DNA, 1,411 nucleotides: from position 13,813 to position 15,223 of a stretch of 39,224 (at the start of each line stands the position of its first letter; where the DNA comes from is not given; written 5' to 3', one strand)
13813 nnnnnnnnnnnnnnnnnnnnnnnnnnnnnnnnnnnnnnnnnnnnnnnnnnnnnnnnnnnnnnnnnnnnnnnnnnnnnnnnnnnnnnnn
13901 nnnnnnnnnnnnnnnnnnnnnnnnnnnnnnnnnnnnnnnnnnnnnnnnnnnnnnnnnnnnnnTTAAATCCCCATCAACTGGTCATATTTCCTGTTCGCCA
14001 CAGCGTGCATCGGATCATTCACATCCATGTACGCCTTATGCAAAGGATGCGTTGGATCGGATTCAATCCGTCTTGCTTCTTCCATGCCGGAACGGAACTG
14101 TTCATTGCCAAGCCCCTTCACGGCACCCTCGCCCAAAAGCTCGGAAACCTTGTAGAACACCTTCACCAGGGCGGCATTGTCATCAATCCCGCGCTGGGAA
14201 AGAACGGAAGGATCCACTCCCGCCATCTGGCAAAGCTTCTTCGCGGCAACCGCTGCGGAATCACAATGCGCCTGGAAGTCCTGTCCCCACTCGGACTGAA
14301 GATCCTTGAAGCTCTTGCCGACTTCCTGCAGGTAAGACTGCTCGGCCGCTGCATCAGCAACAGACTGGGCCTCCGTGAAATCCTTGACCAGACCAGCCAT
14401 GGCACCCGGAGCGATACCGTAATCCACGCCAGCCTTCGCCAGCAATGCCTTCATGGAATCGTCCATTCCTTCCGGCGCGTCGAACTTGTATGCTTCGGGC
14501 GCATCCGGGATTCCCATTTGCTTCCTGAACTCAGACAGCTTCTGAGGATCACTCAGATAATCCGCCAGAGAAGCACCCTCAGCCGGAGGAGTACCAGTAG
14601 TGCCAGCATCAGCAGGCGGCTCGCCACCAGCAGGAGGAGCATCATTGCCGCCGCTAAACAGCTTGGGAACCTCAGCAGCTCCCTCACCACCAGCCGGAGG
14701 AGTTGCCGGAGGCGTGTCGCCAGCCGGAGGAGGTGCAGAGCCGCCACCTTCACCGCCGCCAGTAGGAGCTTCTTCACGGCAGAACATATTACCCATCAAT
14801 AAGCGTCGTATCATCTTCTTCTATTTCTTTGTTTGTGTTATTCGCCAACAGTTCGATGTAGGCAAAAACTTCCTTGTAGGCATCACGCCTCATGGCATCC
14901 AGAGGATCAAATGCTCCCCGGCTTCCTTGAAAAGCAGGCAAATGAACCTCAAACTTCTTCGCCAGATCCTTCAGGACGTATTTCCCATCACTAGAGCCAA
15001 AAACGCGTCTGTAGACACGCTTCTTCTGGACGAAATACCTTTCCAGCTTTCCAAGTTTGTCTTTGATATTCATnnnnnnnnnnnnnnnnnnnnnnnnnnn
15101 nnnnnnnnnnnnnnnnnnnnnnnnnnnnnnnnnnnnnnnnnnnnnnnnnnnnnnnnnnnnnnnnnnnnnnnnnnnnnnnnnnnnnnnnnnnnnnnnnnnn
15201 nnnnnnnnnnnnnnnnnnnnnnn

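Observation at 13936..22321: Conserved 24-nt motif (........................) repeated upstream of the lysis, head and capsid blocks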

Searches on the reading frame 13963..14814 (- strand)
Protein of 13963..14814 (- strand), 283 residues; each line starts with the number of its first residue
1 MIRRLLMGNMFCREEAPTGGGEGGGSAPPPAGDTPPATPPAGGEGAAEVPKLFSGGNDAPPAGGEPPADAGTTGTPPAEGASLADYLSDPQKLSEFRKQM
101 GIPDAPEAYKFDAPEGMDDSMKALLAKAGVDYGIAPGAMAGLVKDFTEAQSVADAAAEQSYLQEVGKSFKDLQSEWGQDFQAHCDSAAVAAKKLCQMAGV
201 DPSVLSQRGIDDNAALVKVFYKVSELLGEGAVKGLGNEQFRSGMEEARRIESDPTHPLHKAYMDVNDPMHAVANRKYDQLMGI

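Call 10: search_protein_families(library=pfam, proteins=[window:13963-14814:-], max_evalue=0.01)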
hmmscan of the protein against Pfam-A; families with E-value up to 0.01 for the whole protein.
window:13963-14814:- (283 aa): 0 families

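Call 51: search_protein_families(library=phrogs, proteins=[window:13963-14814:-], max_evalue=0.001)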
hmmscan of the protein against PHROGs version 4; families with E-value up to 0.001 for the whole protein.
window:13963-14814:- (283 aa): 2 families
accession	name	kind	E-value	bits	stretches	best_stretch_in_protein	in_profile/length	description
phrog_3742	-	unknown function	5.2e-19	70.3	1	89-271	93-272/287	-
phrog_458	-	other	8.7e-12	46.5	1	2-239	4-230/246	protease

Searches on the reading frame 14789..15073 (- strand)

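Call 10: search_protein_families(library=pfam, proteins=[window:14789-15073:-], max_evalue=0.01)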
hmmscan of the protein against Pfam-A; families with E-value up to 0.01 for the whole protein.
window:14789-15073:- (94 aa): 1 family
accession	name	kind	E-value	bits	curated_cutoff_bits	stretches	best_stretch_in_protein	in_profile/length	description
PF25181.1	Phage_Bbp19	-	3.3e-07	30.5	25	1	21-90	1-58/61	Bbp19-like phage protein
